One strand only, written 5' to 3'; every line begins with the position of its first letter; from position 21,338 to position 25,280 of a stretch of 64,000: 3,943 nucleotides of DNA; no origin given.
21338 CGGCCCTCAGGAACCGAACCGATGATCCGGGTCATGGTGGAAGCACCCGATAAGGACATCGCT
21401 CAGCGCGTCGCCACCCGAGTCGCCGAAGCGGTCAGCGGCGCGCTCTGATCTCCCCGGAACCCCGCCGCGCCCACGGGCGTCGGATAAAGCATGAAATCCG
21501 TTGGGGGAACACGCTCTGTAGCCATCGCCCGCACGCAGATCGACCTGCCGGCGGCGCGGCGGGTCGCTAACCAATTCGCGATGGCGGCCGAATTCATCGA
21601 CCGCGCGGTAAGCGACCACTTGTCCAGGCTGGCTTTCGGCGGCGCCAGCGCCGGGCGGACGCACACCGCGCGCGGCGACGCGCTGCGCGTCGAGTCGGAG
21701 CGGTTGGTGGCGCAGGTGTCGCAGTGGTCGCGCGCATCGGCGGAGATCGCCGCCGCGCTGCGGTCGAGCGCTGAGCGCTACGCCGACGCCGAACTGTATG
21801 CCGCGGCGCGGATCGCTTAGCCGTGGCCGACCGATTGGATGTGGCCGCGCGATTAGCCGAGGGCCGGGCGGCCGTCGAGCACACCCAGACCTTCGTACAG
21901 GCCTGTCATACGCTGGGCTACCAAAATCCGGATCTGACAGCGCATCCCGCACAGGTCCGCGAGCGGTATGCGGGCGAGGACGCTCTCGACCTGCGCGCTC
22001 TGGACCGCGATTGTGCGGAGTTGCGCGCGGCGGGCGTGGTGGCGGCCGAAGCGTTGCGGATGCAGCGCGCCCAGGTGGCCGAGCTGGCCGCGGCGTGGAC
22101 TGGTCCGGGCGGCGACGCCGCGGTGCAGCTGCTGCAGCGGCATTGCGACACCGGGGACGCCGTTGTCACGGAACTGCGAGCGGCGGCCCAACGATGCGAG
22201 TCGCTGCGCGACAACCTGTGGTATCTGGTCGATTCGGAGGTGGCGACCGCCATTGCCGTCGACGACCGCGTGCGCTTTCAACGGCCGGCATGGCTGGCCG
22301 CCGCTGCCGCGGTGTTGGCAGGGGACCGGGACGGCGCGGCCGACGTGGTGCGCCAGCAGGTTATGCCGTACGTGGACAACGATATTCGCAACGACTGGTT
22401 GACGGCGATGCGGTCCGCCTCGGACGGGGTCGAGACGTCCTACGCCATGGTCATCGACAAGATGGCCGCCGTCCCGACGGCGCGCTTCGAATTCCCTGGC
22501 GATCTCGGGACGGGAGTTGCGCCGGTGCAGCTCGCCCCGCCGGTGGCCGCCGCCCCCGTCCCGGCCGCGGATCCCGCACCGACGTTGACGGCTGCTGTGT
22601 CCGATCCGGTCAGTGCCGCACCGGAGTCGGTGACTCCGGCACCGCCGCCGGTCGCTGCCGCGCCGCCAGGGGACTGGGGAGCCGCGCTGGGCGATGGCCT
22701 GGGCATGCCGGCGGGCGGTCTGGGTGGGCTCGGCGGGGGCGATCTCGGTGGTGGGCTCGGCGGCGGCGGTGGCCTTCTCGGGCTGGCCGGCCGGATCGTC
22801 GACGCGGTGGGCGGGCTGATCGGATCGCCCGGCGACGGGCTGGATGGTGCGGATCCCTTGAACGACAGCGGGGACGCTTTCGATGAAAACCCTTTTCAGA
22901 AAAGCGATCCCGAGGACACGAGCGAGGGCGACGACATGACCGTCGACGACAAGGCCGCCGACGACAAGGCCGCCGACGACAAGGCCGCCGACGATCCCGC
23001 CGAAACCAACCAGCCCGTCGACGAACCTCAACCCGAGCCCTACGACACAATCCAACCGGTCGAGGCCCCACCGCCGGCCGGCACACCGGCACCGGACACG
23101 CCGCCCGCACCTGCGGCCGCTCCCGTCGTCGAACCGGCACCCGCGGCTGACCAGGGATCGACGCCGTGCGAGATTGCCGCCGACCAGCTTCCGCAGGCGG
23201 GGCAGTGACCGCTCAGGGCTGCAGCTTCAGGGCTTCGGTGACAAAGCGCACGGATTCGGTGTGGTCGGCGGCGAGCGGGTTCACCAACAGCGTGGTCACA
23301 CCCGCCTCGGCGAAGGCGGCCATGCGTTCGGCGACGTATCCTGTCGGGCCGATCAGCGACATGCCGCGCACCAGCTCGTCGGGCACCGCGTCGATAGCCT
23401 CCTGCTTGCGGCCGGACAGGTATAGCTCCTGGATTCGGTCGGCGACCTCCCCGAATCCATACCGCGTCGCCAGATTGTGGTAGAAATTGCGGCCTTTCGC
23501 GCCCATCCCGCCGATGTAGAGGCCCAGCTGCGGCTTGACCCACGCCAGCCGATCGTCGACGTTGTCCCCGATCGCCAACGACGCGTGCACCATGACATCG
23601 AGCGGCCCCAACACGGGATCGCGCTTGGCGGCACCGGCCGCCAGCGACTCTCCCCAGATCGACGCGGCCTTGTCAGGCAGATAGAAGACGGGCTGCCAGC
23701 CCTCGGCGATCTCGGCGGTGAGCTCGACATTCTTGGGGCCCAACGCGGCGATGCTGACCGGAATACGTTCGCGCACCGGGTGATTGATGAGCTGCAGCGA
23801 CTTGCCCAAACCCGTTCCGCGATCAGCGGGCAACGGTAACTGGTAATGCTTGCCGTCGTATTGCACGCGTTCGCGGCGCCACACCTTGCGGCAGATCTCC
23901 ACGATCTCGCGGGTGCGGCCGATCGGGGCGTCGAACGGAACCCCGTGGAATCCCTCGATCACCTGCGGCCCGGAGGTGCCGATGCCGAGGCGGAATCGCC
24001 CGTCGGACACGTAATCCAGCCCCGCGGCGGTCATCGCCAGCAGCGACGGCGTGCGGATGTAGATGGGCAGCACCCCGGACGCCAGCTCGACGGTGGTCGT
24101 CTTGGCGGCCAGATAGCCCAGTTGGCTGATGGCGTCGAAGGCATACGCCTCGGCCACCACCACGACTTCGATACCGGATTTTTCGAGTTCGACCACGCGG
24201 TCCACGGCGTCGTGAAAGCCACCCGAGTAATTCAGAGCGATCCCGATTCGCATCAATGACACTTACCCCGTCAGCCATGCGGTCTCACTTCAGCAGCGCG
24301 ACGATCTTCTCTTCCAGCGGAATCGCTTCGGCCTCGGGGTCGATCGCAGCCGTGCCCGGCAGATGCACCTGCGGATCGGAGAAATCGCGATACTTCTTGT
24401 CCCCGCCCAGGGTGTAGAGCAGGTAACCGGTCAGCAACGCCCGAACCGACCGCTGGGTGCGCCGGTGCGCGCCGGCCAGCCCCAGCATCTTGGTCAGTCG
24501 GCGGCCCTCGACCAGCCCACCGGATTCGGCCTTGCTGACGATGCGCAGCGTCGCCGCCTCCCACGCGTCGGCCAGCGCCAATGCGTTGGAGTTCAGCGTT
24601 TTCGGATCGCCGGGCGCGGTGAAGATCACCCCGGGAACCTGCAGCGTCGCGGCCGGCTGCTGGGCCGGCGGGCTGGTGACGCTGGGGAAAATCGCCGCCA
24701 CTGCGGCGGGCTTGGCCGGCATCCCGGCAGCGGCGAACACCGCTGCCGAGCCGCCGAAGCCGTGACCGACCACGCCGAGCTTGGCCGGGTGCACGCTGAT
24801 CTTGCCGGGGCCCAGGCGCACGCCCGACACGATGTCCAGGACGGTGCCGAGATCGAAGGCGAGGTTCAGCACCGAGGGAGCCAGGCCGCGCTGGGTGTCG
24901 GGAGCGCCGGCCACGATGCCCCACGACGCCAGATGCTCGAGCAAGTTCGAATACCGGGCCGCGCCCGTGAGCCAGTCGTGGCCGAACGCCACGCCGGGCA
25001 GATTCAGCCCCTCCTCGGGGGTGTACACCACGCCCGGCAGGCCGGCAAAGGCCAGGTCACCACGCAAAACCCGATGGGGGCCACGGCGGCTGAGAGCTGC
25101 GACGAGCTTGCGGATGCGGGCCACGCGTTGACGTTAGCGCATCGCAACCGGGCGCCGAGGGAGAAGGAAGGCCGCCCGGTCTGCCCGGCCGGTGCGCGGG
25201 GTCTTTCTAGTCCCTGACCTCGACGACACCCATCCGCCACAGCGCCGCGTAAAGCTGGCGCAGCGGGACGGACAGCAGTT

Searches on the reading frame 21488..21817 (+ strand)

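Call 25: search_protein_families(library=pfam, proteins=[window:21488-21817:+], max_evalue=0.001)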
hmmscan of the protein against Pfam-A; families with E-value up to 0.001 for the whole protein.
window:21488-21817:+ (110 aa): 1 family
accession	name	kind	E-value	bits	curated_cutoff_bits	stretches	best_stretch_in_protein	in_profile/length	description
PF10824.14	T7SS_ESX_EspC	-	1.8e-05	25.5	23.5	1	24-109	13-98/100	Excreted virulence factor EspC, type VII ESX diderm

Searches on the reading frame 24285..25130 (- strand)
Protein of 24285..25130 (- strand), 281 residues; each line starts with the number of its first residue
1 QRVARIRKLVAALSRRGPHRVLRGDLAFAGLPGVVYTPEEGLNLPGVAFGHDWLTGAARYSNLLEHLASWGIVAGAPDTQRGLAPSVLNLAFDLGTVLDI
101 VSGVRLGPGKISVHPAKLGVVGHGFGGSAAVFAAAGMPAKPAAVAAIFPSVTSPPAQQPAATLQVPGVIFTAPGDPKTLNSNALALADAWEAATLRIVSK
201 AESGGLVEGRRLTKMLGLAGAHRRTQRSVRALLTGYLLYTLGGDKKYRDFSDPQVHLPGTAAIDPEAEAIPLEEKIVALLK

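Call 23: search_protein_families(library=pfam, proteins=[window:24285-25130:-], max_evalue=0.001)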
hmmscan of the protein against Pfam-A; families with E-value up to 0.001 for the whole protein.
window:24285-25130:- (281 aa): 2 families
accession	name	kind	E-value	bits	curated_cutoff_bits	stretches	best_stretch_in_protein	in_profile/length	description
PF07224.18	Chlorophyllase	-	2.7e-05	23.6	26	1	34-135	32-134/301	Chlorophyllase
PF01738.24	DLH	-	9.8e-05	22.5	21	1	110-190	91-169/217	Dienelactone hydrolase family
